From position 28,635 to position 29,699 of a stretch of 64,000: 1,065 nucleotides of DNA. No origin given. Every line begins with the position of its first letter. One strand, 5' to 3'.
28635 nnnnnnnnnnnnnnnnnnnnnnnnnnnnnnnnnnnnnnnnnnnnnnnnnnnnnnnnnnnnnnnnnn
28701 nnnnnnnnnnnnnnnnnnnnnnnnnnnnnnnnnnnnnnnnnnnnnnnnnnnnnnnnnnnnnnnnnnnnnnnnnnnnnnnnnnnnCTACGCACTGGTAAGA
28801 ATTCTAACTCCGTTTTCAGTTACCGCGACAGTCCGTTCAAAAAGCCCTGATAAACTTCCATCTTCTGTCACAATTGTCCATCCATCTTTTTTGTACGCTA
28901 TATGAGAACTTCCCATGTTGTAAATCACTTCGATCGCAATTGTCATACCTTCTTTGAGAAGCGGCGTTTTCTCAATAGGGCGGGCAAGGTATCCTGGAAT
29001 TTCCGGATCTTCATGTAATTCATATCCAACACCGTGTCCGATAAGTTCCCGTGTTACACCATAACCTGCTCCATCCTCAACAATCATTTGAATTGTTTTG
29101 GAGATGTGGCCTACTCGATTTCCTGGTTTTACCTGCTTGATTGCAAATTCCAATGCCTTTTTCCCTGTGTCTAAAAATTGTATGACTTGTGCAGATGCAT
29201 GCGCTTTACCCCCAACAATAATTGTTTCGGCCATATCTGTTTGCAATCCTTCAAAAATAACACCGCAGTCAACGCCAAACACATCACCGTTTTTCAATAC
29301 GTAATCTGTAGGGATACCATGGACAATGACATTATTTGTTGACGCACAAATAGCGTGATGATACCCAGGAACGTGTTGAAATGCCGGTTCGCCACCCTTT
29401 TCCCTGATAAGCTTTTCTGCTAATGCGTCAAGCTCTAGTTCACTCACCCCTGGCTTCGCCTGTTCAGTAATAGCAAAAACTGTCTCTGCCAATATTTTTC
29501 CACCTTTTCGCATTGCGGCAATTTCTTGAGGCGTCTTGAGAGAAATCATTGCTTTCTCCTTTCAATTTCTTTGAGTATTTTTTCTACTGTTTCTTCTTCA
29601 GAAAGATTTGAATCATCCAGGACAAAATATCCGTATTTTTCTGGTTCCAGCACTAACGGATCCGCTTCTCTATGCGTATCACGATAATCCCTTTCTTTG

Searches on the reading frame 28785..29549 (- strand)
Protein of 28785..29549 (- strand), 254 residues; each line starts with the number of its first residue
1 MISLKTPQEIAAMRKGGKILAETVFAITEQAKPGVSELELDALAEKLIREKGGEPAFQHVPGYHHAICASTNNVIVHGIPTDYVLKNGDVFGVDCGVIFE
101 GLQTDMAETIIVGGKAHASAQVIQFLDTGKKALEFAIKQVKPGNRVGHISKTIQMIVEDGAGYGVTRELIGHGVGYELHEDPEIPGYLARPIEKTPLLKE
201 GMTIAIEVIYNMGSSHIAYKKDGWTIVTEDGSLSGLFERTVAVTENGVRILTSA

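Call 3: search_protein_families(library=pfam, proteins=[window:28785-29549:-], max_evalue=0.01)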
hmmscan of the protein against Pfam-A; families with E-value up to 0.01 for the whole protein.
window:28785-29549:- (254 aa): 1 family
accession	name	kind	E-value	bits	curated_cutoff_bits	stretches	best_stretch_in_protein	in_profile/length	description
PF00557.29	Peptidase_M24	-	1.2e-40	140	23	1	12-245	2-208/208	Metallopeptidase family M24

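Call 11: find_related_loci(query=window:28785-29549:-, collection=genome_contigs, flank=10000)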
Query window:28785-29549:- (254 aa) in genome_contigs; peptide patterns used: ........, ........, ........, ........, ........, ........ (x = any residue, [..] = any of these).
80 stretches matched a pattern; 13 encode a relative of the query (tblastn E <= 1e-3); 13 distinct loci.
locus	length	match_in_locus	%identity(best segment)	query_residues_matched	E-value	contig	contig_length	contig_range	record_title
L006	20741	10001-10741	45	1-252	4e-63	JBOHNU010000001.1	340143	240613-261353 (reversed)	MAG: Candidatus Saccharimonadales bacterium isolate SD8029_maxbin2.bin.13 NODE_1_length_340143_cov_2.844225, whole genom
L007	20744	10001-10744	45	1-253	9e-60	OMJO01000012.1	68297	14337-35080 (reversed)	bacterium isolate AM_1205 genome assembly, contig: k99_215897, whole genome shotgun sequence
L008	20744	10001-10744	43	1-253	6e-58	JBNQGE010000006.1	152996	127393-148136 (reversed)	MAG: Candidatus Saccharibacteria bacterium isolate Bin_28 c_000000000005, whole genome shotgun sequence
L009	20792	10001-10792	40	1-252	2e-57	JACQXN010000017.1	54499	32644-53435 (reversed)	MAG: Candidatus Portnoybacteria bacterium isolate NC_groundwater_1516_Pr4_B-0.1um_40_5 SR1-18-B1_scaffold_270662, whole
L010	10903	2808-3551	43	1-253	3e-57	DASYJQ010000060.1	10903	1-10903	MAG TPA_asm: Candidatus Saccharimonadales bacterium isolate SMAG_U4299 k141_1137707, whole genome shotgun sequence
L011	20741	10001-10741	42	1-252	2e-56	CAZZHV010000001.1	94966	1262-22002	MAG TPA_asm: uncultured Candidatus Saccharibacteria bacterium isolate SRP200132_co1_55 genome assembly, contig: NODE_258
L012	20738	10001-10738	40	1-252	2e-52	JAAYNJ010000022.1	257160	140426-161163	MAG: Oscillospiraceae bacterium isolate AS21ysBPME_137 196406_AS21, whole genome shotgun sequence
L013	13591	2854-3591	38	1-252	8e-49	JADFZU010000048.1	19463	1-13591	MAG: Magnetococcales bacterium isolate nJSWbin3 nJSW_bin3_NODE_48_length_19463_cov_4.871969, whole genome shotgun sequen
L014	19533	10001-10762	36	1-253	3e-44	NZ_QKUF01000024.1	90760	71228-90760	Thermosporothrix hazakensis strain ATCC BAA-1881 EI42DRAFT_scaffold00024.24, whole genome shotgun sequence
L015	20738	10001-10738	44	2-252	3e-59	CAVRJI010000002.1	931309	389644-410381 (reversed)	MAG: uncultured bacterium isolate MFD01275.bin.1.111 genome assembly, contig: contig_12920, whole genome shotgun sequenc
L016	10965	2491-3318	42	1-252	3e-59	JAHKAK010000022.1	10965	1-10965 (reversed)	MAG: Patescibacteria group bacterium isolate Undefined_mixed_planktonic.mb.35 Undefined_mixed_pl.mb.35_k141_254636, whol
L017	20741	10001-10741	43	1-252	5e-51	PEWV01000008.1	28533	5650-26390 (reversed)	MAG: Candidatus Omnitrophica bacterium CG07_land_8_20_14_0_80_42_15 CG07_land_8_20_14_0.80_scaffold_451_c, whole genome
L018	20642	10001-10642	27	5-232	2e-13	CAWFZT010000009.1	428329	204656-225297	MAG: uncultured Chloroflexia bacterium isolate MFD04408.bin.2.73 genome assembly, contig: contig_46865, whole genome sho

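Call 18: find_homologous_proteins(query=window:28785-29549:-, max_evalue=1e-30)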
Query window:28785-29549:- (254 aa): 7972 proteins with E <= 1e-30 among 8000 candidates; the best 120 are listed.
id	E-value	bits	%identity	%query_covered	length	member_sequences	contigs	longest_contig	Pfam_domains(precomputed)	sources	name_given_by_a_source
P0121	3.0e-163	559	100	100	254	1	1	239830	PF00557.30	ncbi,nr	ncbi:MAG TPA: type I methionyl aminopeptidase [Patescibacteria group bacterium]|nr:type I methionyl 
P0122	5.8e-117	408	70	100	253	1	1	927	PF00557.30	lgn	-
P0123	8.2e-117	407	70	100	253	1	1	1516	PF00557.30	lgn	-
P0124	1.9e-116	406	73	100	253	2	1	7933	PF00557.30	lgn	-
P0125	1.5e-115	403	70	99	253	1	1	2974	PF00557.30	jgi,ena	jgi:methionyl aminopeptidase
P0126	1.4e-114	400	73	95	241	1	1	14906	PF00557.30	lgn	-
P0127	4.5e-113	395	71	100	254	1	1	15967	PF00557.30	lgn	-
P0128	9.8e-113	394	70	100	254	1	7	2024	PF00557.30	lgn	-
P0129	1.2e-112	394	70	99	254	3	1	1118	PF00557.30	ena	-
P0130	1.3e-112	393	70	100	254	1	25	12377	PF00557.30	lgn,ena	-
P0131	9.7e-112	391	70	99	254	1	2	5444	PF00557.30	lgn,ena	-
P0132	1.3e-111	390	69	100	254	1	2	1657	PF00557.30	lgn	-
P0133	2.6e-111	389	70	100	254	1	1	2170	PF00557.30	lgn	-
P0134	3.2e-111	389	70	99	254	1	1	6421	PF00557.30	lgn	-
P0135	5.9e-111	388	67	99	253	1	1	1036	PF00557.30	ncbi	-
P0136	7.4e-111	388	69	100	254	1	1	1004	PF00557.30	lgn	-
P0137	1.3e-110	387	70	99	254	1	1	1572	PF00557.30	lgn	-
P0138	1.3e-110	387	69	100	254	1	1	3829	PF00557.30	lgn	-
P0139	5.8e-110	385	69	100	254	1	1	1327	PF00557.30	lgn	-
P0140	6.4e-110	385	69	99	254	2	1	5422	PF00557.30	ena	-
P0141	1.6e-109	383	68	100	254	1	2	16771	PF00557.30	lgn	-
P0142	2.8e-109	383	68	99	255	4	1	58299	PF00557.30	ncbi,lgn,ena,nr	ncbi:MAG TPA: type I methionyl aminopeptidase [Candidatus Eisenbacteria bacterium]|nr:type I methion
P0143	3.3e-109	382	68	99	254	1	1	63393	PF00557.30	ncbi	-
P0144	4.4e-109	382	68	100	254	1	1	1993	PF00557.30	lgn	-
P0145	1.2e-107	377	67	99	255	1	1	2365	PF00557.30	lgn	-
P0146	1.3e-107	377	69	99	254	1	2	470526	PF00557.30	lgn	-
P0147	1.5e-107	377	68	99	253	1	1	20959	PF00557.30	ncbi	-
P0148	2.5e-107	376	70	94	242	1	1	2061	PF00557.30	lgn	-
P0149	3.1e-107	376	68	99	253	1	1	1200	PF00557.30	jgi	-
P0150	1.4e-106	374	67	99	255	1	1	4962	PF00557.30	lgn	-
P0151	5.0e-106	372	67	99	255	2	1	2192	PF00557.30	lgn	-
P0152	1.8e-105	370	68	99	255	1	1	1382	PF00557.30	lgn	-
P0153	2.0e-105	370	67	99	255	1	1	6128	PF00557.30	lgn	-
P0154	6.0e-105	368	66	99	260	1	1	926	PF00557.30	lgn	-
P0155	6.2e-105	368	68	99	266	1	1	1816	PF00557.30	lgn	-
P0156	1.4e-104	367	65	100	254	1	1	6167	PF00557.30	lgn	-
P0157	1.9e-104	367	67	99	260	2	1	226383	PF00557.30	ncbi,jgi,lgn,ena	-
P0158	2.1e-104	367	65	99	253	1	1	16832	PF00557.30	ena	-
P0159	2.4e-104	366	65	99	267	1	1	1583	PF00557.30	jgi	jgi:methionyl aminopeptidase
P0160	2.7e-104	366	68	99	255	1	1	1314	PF00557.30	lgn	-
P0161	3.6e-104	366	67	99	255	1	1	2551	PF00557.30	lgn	-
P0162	4.6e-104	365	66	99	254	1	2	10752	PF00557.30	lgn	-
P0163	4.7e-104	365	67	99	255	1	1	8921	PF00557.30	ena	-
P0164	4.7e-104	365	65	99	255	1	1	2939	PF00557.30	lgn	-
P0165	6.3e-104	365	67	99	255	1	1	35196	PF00557.30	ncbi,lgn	-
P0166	1.6e-103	364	68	99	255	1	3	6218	PF00557.30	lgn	-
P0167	2.3e-103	363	67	100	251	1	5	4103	PF00557.30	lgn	-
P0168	3.5e-103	363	65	99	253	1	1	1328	PF00557.30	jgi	jgi:methionyl aminopeptidase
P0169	5.1e-103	362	65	99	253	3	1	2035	PF00557.30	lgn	-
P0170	6.1e-103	362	66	99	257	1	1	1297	PF00557.30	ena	-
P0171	9.0e-103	361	66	99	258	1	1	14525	PF00557.30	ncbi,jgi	-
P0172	9.4e-103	361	65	99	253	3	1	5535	PF00557.30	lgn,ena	-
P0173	1.9e-102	360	66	99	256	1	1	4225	PF00557.30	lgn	-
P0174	1.9e-102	360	66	99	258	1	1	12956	PF00557.30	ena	-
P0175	1.9e-102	360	67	99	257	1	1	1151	PF00557.30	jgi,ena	-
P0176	3.5e-102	359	66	94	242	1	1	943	PF00557.30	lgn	-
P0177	3.6e-102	359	63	99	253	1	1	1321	PF00557.30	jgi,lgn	-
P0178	4.0e-102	359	65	99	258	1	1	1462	PF00557.30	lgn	-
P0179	6.3e-102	358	65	99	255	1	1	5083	PF00557.30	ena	-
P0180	7.8e-102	358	67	99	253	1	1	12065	PF00557.30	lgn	-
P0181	9.7e-102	358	64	100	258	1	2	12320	PF00557.30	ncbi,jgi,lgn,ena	-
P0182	1.8e-101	357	67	99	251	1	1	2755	PF00557.30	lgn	-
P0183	2.0e-101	357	66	99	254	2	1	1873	PF00557.30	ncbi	-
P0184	2.1e-101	357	66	99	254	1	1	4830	PF00557.30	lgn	-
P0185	2.3e-101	357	66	99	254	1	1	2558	PF00557.30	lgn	-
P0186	2.8e-101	356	64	99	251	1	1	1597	PF00557.30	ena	-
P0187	3.5e-101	356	63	99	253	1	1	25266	PF00557.30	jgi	jgi:methionyl aminopeptidase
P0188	6.1e-101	355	64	99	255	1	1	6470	PF00557.30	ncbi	-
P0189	1.7e-100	354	64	99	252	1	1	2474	PF00557.30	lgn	-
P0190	1.9e-100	354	67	99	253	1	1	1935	PF00557.30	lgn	-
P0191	2.2e-100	353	65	99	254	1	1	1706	PF00557.30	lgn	-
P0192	2.2e-100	353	64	99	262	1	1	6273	PF00557.30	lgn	-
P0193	2.2e-100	353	64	99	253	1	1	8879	PF00557.30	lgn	-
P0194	2.3e-100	353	65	100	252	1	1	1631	PF00557.30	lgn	-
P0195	2.4e-100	353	64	100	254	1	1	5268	PF00557.30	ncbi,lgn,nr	ncbi:MAG TPA: type I methionyl aminopeptidase [Patescibacteria group bacterium]|nr:type I methionyl 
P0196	2.8e-100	353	62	100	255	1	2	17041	PF00557.30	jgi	-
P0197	2.9e-100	353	63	99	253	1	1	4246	PF00557.30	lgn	-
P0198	3.7e-100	353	65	100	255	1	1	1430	PF00557.30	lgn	-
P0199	4.3e-100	352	65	99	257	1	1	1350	PF00557.30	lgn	-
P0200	8.1e-100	352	63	100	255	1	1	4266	PF00557.30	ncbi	-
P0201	8.4e-100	351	65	96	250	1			PF00557.30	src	-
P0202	8.7e-100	351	64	99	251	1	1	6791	PF00557.30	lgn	-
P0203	1.0e-99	351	63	100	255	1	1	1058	PF00557.30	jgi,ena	-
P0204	1.2e-99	351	65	99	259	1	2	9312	PF00557.30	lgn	-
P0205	1.2e-99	351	64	99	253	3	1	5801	PF00557.30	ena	-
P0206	1.2e-99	351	64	99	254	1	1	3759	PF00557.30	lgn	-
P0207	1.6e-99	351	63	99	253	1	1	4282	PF00557.30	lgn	-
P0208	1.9e-99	350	65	100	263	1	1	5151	PF00557.30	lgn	-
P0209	2.0e-99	350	62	100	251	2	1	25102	PF00557.30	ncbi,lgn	-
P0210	2.3e-99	350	62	99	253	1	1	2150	PF00557.30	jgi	-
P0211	2.3e-99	350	64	99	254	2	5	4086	PF00557.30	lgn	-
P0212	2.7e-99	350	64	99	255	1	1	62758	PF00557.30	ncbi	-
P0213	4.3e-99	349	66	94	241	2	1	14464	PF00557.30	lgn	-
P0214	4.7e-99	349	63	100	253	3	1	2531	PF00557.30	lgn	-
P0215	5.6e-99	349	63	99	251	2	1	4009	PF00557.30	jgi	jgi:methionyl aminopeptidase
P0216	5.7e-99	349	65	99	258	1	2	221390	PF00557.30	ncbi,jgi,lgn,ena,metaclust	metaclust:\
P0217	6.5e-99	349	64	99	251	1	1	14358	PF00557.30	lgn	-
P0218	7.9e-99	348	63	99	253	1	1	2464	PF00557.30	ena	-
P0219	1.1e-98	348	64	99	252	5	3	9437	PF00557.30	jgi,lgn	jgi:methionyl aminopeptidase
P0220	1.1e-98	348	64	99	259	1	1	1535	PF00557.30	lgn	-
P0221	1.1e-98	348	63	99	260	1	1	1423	PF00557.30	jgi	jgi:methionyl aminopeptidase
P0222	1.4e-98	348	63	99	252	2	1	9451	PF00557.30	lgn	-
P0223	1.7e-98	347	65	99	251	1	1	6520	PF00557.30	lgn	-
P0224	1.7e-98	347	63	99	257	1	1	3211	PF00557.30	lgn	-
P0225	1.9e-98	347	61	99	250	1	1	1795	PF00557.30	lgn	-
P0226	2.2e-98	347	64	99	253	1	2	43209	PF00557.30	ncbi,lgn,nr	ncbi:MAG TPA: type I methionyl aminopeptidase [Candidatus Saccharimonadales bacterium]|nr:type I met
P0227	2.5e-98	347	63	100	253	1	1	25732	PF00557.30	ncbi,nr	ncbi:MAG TPA: type I methionyl aminopeptidase [Candidatus Saccharimonadales bacterium]|nr:type I met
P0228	2.7e-98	347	64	100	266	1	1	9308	PF00557.30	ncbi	-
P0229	3.6e-98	346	61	100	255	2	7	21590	PF00557.30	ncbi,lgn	ncbi:MAG TPA: type I methionyl aminopeptidase [Patescibacteria group bacterium]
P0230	3.8e-98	346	67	94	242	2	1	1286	PF00557.30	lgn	-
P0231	3.9e-98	346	60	99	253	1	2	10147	PF00557.30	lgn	-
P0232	7.1e-98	345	62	100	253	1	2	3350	PF00557.30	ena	-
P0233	7.2e-98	345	63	99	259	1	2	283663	PF00557.30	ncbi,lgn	-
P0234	7.3e-98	345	63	99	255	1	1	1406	PF00557.30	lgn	-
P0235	8.5e-98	345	63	100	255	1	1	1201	PF00557.30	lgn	-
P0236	8.8e-98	345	62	99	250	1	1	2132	PF00557.30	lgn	-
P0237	1.0e-97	345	64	99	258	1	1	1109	PF00557.30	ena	-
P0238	1.0e-97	345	63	99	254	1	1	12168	PF00557.30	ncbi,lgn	-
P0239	1.2e-97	344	66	96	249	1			PF00557.30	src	-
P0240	1.3e-97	344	62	100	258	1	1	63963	PF00557.30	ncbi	-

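Call 20: find_encoding_contigs(protein=P0126, flank=10000, max_places=2)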
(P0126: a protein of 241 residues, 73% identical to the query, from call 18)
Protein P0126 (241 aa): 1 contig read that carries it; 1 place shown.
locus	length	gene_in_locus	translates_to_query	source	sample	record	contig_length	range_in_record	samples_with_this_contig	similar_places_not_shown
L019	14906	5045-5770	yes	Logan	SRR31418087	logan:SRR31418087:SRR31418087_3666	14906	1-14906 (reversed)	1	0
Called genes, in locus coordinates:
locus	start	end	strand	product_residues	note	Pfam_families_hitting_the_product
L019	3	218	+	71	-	?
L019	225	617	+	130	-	PF00410:Ribosomal_S8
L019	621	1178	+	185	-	PF00347:Ribosomal_L6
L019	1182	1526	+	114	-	PF00861:Ribosomal_L18p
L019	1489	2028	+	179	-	PF00333:Ribosomal_S5, PF03719:Ribosomal_S5_C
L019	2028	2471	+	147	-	PF00828:Ribosomal_L27A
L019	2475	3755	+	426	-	PF00344:SecY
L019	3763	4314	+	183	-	PF00406:ADK, PF02223:Thymidylate_kin (faint), PF13207:AAA_17, PF13238:AAA_18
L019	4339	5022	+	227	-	PF02224:Cytidylate_kin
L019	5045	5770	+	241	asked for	PF00557:Peptidase_M24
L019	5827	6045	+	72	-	PF01176:eIF-1a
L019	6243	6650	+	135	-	PF00416:Ribosomal_S13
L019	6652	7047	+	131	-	PF00411:Ribosomal_S11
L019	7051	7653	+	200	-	PF00163:Ribosomal_S4, PF01479:S4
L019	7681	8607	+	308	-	PF01193:RNA_pol_L, PF01000:RNA_pol_A_bac, PF03118:RNA_pol_A_CTD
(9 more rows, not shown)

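Call 21: find_encoding_contigs(protein=P0127, flank=10000, max_places=2)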
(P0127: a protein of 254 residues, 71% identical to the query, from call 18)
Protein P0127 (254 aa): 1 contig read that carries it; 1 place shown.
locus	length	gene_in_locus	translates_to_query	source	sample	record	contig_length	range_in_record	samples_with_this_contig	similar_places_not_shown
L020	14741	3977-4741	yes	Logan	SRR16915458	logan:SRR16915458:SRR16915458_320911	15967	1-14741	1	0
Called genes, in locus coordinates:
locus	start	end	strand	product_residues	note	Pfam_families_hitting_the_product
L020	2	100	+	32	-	?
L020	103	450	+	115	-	PF00861:Ribosomal_L18p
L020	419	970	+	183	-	PF00333:Ribosomal_S5, PF03719:Ribosomal_S5_C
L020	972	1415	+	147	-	PF00828:Ribosomal_L27A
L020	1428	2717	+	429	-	PF00344:SecY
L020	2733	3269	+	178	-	PF00406:ADK, PF02223:Thymidylate_kin (faint), PF13207:AAA_17, PF13238:AAA_18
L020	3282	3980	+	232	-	PF02224:Cytidylate_kin, PF13238:AAA_18 (faint)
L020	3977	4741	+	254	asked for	PF00557:Peptidase_M24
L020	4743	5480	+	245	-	PF08443:RimK, PF14398:ATPgrasp_YheCD (weak)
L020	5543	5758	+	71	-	PF01176:eIF-1a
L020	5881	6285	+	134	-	PF00416:Ribosomal_S13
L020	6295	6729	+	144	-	PF00411:Ribosomal_S11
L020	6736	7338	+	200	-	PF00163:Ribosomal_S4, PF22421:SYY_C-terminal (faint), PF01479:S4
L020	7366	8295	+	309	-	PF01193:RNA_pol_L, PF01000:RNA_pol_A_bac, PF03118:RNA_pol_A_CTD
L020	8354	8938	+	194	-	PF01196:Ribosomal_L17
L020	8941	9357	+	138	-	PF00572:Ribosomal_L13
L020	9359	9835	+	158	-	PF00380:Ribosomal_S9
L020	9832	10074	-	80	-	PF07866:DUF1653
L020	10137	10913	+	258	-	-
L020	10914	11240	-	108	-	PF07883:Cupin_2 (weak)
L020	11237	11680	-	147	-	PF01243:PNPOx_N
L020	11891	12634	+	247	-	PF13624:SurA_N_3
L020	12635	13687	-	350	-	PF01595:CNNM, PF00571:CBS (weak)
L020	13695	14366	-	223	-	PF23023:Anti-Pycsar_Apyc1 (weak), PF00753:Lactamase_B, PF13483:Lactamase_B_3, PF12706:Lactamase_B_2 (weak)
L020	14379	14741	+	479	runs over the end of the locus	-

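Call 22: find_encoding_contigs(protein=P0146, flank=10000, max_places=2)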
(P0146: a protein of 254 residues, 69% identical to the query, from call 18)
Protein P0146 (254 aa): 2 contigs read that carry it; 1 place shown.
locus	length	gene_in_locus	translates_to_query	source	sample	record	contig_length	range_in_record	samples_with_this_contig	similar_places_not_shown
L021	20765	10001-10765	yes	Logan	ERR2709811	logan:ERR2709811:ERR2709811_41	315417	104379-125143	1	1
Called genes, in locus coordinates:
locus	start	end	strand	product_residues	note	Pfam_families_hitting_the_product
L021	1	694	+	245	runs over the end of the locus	PF00573:Ribosomal_L4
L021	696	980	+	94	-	PF00276:Ribosomal_L23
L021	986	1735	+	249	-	PF00181:Ribosomal_L2_N, PF03947:Ribosomal_L2_C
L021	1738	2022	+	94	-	PF00203:Ribosomal_S19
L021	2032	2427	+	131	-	PF00237:Ribosomal_L22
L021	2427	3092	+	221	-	PF07650:KH_2, PF00189:Ribosomal_S3_C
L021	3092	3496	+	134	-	PF00252:Ribosomal_L16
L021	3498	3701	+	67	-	PF00831:Ribosomal_L29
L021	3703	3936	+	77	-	PF00366:Ribosomal_S17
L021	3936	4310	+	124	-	PF00238:Ribosomal_L14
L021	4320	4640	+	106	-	PF00467:KOW (weak), PF17136:ribosomal_L24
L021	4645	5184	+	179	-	PF00281:Ribosomal_L5, PF00673:Ribosomal_L5_C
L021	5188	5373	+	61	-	PF00253:Ribosomal_S14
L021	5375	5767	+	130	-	PF00410:Ribosomal_S8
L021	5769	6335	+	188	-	PF00347:Ribosomal_L6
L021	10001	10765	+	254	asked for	PF00557:Peptidase_M24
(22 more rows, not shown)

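Call 23: find_encoding_contigs(protein=P0143, flank=10000, max_places=2)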
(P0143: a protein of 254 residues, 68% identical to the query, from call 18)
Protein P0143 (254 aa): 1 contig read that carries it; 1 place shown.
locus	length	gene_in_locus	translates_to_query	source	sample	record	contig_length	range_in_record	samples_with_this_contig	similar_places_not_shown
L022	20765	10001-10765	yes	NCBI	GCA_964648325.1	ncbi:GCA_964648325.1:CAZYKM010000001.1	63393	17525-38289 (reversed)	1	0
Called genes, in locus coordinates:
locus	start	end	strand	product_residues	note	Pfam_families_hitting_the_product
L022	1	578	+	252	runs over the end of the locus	PF00573:Ribosomal_L4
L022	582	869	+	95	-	PF00276:Ribosomal_L23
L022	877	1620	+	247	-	PF00181:Ribosomal_L2_N, PF03947:Ribosomal_L2_C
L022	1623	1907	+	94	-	PF00203:Ribosomal_S19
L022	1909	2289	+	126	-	PF00237:Ribosomal_L22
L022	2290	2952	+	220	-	PF07650:KH_2, PF05316:VAR1 (weak), PF00189:Ribosomal_S3_C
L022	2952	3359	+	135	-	PF00252:Ribosomal_L16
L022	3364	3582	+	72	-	PF00831:Ribosomal_L29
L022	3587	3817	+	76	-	PF00366:Ribosomal_S17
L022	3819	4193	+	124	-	PF00238:Ribosomal_L14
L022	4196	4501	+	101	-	PF22682:Ribosomal_uL24m-like (weak), PF00467:KOW, PF17136:ribosomal_L24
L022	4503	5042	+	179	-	PF00281:Ribosomal_L5, PF00673:Ribosomal_L5_C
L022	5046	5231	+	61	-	PF00253:Ribosomal_S14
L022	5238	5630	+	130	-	PF00410:Ribosomal_S8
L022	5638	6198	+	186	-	PF00347:Ribosomal_L6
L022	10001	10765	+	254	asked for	PF00557:Peptidase_M24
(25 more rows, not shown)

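Call 54: find_related_loci(query=A2, collection=metagenome_contigs, flank=7000)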
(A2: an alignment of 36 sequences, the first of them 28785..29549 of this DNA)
Query A2 (254 aa) in metagenome_contigs; peptide patterns used: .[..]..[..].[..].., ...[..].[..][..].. (x = any residue, [..] = any of these).
600 stretches matched a pattern (row limit reached: there are more); 547 encode a relative of the query (tblastn E <= 1e-3); the best 80 are kept; 80 distinct loci.
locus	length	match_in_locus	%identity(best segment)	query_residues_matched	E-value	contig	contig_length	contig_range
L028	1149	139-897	70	1-252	1e-130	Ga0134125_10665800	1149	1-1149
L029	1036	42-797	67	1-252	2e-128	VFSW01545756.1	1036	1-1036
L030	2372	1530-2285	68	2-252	8e-121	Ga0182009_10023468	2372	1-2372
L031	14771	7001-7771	67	1-252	2e-111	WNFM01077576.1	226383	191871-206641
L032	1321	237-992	63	1-252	1e-117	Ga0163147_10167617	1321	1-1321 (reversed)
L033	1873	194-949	66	1-252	9e-115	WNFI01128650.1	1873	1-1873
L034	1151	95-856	67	2-252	2e-117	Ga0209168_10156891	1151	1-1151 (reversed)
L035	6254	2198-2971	64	1-253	1e-107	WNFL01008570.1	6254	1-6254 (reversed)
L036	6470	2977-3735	64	2-253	7e-107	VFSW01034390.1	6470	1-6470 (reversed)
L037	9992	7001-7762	66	1-252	3e-106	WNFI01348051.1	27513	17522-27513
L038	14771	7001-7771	65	1-252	1e-105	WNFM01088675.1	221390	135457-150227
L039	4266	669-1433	63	1-254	4e-106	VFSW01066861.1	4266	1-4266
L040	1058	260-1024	63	1-254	2e-115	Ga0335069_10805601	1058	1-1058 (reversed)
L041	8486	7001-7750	63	1-252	3e-104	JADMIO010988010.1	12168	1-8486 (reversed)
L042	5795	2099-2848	62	1-252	6e-104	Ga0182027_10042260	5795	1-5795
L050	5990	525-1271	62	1-252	3e-102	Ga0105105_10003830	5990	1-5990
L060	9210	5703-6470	62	1-252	1e-100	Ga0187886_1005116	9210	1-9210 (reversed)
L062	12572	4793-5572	58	1-253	8e-101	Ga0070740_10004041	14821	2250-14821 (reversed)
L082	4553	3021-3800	62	1-252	4e-100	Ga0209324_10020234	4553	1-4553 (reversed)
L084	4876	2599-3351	59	1-252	1e-99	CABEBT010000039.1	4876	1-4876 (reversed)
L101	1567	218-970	63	1-253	5e-105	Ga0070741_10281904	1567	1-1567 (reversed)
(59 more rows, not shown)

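Call 79: search_protein_families(library=pfam, proteins=[L060:6539-7408:+, L062:5747-6190:-, L084:3357-3956:+, L050:1707-2207:+, L082:3856-4263:+, L101:1041-1328:+, L020:4743-5480:+], max_evalue=0.001)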
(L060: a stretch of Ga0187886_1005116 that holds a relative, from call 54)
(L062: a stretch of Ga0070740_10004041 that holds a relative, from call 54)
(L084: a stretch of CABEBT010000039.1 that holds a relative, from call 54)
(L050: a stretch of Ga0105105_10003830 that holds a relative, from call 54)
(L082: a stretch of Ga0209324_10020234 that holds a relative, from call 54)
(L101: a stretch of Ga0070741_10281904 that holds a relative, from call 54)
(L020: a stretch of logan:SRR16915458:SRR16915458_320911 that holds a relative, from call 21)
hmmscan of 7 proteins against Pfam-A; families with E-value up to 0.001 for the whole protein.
L060:6539-7408:+ (289 aa): 2 families
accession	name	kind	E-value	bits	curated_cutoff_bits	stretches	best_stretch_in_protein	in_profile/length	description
PF04191.18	PEMT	-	2.6e-07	31.5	25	1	157-258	2-103/105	Phospholipid methyltransferase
PF04140.19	ICMT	-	8.3e-06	26.6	24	1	164-254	4-94/95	Isoprenylcysteine carboxyl methyltransferase (ICMT) family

L062:5747-6190:- (147 aa): 1 family
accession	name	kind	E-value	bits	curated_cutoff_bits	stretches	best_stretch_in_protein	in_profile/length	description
PF13173.12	AAA_14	-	0.0008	19.8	27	0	4-46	3-48/129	AAA domain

L084:3357-3956:+ (199 aa): 0 families

L050:1707-2207:+ (166 aa): 1 family
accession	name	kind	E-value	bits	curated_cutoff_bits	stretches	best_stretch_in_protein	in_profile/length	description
PF20329.3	DUF6624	-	0.00019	21.4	27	1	61-164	67-169/173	Family of unknown function (DUF6624)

L082:3856-4263:+ (135 aa): 0 families

L101:1041-1328:+ (95 aa): 0 families

L020:4743-5480:+ (245 aa): 4 families
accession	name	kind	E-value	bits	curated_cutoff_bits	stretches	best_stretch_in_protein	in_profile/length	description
PF14398.11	ATPgrasp_YheCD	-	4.3e-09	36.5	26.8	1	151-227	157-237/255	YheC/D like ATP-grasp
PF08443.16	RimK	-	3.9e-08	33.5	21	1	61-238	3-185/188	RimK-like ATP-grasp domain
PF02655.19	ATP-grasp_3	-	0.00034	21.2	23.2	1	60-205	2-146/160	ATP-grasp domain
PF07478.18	Dala_Dala_lig_C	-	0.00039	20.4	24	1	168-219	127-178/204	D-ala D-ala ligase C-terminus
